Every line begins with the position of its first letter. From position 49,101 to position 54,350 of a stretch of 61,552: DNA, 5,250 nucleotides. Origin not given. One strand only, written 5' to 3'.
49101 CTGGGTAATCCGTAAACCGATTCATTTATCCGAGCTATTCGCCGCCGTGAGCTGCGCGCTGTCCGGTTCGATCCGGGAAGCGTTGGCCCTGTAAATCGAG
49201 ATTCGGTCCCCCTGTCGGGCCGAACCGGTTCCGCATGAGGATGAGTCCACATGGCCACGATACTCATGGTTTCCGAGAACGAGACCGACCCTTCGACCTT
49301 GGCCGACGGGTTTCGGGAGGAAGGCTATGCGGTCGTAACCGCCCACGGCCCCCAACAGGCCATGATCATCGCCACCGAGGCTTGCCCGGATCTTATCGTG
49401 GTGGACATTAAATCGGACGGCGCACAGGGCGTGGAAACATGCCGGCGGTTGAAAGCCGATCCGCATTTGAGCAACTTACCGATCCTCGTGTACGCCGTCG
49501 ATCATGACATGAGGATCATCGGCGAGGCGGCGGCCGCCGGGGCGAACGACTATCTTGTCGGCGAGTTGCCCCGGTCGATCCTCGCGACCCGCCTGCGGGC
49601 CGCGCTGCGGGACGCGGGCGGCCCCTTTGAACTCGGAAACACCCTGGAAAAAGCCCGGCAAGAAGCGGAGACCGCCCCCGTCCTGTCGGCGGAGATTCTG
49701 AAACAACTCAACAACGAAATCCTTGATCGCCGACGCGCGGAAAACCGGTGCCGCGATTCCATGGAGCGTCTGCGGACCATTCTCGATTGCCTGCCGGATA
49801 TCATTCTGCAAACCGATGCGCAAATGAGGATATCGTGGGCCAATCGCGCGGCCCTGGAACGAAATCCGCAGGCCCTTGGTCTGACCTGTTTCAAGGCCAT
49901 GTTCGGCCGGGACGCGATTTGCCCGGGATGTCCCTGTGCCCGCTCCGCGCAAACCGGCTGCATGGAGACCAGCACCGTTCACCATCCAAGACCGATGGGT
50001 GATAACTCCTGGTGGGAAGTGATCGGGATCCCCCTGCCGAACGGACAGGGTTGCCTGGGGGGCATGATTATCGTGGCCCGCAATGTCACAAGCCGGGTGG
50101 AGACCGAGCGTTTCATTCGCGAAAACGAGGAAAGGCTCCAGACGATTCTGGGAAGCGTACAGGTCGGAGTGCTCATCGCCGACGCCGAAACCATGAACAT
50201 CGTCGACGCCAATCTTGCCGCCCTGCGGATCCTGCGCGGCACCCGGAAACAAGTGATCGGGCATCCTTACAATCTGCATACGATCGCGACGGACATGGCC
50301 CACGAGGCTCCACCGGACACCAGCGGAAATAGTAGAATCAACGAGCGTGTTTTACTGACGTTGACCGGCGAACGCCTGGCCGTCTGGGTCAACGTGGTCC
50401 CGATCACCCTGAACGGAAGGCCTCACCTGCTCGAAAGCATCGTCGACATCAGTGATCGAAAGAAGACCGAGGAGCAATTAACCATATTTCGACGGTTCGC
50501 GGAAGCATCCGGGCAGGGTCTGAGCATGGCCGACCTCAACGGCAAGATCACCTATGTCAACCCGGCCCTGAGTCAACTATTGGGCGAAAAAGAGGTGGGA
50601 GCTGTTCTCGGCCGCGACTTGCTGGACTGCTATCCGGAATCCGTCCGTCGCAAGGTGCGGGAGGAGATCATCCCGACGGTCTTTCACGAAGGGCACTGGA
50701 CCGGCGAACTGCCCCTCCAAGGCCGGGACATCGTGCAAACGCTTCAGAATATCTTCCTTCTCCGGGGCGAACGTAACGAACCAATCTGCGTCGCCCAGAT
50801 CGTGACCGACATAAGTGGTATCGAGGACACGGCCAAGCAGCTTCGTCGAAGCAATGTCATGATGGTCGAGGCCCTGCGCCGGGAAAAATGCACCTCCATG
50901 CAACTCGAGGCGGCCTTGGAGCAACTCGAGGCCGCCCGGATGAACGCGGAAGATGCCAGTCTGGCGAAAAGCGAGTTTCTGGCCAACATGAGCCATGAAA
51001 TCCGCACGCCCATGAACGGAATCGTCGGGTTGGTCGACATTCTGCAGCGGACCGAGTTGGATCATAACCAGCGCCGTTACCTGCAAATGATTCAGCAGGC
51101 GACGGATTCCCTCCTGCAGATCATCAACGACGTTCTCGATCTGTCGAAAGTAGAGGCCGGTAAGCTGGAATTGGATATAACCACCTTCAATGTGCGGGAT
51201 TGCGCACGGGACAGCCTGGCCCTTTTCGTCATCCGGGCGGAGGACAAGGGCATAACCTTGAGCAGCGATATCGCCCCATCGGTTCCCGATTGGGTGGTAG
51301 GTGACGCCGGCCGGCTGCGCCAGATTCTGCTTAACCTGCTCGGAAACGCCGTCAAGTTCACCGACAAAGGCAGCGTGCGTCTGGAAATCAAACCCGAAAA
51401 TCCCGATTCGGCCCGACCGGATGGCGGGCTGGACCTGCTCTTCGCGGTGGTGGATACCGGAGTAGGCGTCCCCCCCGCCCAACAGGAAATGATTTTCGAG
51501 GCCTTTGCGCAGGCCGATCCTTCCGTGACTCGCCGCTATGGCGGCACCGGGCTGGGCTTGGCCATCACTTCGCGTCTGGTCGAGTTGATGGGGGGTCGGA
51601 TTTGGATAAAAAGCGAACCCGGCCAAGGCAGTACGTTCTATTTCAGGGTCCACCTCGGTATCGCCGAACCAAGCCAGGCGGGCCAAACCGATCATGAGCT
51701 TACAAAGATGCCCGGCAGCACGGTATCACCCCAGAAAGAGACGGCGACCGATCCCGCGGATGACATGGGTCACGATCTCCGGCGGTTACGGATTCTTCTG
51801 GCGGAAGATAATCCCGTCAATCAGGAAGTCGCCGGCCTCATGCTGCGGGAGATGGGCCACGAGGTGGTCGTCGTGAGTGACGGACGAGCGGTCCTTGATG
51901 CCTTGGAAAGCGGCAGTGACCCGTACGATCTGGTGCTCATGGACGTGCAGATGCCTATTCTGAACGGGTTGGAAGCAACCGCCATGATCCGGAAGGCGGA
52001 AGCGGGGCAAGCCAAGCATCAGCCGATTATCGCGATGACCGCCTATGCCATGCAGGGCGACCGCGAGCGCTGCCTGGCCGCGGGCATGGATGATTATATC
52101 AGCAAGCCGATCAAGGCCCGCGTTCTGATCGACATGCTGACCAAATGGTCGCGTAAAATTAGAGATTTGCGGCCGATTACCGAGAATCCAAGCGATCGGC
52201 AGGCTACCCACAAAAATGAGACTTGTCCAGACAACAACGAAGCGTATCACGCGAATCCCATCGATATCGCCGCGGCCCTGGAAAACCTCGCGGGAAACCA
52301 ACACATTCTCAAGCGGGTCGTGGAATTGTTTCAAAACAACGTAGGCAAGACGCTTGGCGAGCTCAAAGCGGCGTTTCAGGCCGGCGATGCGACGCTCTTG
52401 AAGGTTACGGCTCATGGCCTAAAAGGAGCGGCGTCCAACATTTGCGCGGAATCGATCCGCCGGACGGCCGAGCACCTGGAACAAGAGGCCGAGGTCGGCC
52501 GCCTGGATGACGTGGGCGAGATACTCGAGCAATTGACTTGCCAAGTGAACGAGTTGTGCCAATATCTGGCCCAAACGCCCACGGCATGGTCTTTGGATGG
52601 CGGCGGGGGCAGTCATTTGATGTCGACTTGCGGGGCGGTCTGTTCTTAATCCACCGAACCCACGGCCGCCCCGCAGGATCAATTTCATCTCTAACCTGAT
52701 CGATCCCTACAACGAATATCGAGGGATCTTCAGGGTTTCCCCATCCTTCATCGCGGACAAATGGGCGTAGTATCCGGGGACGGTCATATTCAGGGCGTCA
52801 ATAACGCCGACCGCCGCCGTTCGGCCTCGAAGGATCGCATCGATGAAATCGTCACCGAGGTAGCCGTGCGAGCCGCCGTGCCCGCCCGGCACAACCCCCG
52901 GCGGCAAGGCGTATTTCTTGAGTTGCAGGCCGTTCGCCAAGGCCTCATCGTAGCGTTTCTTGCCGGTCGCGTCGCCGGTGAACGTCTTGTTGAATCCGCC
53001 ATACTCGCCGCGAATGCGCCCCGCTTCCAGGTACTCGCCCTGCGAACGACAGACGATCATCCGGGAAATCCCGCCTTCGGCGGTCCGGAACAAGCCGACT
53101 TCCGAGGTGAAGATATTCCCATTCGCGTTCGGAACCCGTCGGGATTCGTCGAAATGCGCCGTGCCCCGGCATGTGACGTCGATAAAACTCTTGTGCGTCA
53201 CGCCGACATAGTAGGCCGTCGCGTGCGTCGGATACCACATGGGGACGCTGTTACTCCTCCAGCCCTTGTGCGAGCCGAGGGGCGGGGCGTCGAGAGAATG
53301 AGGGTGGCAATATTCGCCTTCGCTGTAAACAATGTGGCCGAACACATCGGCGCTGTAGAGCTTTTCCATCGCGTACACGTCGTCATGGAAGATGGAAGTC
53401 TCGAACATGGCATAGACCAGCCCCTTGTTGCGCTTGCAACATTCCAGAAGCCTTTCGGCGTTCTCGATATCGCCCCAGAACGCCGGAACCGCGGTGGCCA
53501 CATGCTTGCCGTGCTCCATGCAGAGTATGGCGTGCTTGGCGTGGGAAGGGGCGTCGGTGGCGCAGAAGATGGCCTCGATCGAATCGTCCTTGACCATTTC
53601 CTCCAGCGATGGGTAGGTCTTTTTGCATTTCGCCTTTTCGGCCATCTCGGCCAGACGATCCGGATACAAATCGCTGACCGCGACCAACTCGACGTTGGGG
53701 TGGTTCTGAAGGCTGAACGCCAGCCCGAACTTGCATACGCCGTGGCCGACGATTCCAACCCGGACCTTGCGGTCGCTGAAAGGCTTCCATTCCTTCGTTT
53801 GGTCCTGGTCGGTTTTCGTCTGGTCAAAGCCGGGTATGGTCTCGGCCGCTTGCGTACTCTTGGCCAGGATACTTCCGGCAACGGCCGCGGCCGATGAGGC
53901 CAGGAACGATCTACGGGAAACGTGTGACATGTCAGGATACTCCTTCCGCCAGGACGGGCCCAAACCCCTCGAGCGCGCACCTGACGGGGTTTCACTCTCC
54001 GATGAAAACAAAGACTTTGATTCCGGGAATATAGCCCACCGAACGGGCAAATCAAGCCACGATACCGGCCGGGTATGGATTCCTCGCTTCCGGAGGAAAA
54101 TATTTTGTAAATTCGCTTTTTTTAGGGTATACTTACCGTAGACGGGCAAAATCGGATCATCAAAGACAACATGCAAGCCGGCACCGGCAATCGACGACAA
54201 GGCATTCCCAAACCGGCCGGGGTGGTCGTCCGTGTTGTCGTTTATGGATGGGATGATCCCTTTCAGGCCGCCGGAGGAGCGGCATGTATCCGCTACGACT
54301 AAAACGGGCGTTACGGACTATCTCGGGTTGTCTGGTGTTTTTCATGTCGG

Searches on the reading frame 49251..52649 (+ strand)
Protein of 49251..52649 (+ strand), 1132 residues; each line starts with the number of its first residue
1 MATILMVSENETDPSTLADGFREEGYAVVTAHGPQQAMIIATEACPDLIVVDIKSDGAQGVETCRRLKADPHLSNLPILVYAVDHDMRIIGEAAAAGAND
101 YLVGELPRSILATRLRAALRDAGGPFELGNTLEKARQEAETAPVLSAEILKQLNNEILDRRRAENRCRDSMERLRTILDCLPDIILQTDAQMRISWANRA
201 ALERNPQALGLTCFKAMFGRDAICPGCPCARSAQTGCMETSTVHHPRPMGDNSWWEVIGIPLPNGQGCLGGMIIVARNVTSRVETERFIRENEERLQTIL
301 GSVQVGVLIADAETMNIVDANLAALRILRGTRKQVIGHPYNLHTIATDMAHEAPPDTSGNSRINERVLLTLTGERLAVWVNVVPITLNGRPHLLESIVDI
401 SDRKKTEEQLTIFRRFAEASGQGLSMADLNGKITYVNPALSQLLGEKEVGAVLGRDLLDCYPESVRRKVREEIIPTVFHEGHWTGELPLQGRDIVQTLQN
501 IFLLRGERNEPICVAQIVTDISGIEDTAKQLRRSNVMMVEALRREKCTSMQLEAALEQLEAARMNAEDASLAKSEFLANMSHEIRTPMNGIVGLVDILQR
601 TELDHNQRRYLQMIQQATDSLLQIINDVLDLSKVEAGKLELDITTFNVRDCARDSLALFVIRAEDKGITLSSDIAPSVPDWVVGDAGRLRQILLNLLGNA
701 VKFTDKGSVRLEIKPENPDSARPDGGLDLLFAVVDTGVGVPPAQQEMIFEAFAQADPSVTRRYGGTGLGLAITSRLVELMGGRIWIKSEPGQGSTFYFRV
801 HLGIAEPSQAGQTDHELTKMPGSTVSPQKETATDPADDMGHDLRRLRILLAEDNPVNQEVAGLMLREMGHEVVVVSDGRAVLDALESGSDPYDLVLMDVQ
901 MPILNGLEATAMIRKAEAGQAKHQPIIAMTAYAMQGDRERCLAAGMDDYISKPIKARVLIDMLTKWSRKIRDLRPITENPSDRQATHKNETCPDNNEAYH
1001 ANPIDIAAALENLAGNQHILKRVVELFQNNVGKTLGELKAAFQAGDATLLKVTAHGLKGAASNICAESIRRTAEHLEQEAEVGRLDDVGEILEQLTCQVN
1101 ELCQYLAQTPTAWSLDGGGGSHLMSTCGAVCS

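Call 7: search_protein_families(library=pfam, proteins=[window:49251-52649:+], max_evalue=0.001)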
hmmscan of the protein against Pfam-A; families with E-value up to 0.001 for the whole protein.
window:49251-52649:+ (1132 aa): 8 families
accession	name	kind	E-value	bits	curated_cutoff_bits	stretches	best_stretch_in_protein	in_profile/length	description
PF00072.30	Response_reg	-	3e-38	130.8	30.2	2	848-963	1-110/111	Response regulator receiver domain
PF02518.31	HATPase_c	-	3.6e-29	101.9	26.4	1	684-802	1-109/111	Histidine kinase-, DNA gyrase B-, and HSP90-like ATPase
PF00512.31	HisKA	-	5.1e-23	81.3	26.9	1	572-637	1-66/66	His Kinase A (phospho-acceptor) domain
PF13188.13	PAS_8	-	3.2e-21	74.9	21.8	2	413-466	3-55/65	PAS domain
PF08448.16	PAS_4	-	8.3e-19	68.3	23.1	1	178-283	1-109/110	PAS fold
PF00989.32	PAS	-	7.6e-16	58.6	22.6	1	413-474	3-63/113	PAS fold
PF13426.13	PAS_9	-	7.4e-14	52.3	27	1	305-402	2-103/103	PAS domain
PF01627.28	Hpt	-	5.6e-09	36.6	24.6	1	1023-1102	2-81/84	Hpt domain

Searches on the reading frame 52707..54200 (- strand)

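Call 52: search_protein_families(library=pfam, proteins=[window:52707-54200:-], max_evalue=0.01)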
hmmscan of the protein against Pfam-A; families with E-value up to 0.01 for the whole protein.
window:52707-54200:- (497 aa): 2 families
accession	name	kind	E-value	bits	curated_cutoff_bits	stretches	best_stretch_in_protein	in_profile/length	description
PF01408.29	GFO_IDH_MocA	-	1.3e-14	55.3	24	1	146-263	1-117/120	Oxidoreductase family, NAD-binding Rossmann fold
PF10518.14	TAT_signal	-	0.0026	18.1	22.7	1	94-112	2-20/21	TAT (twin-arginine translocation) pathway signal sequence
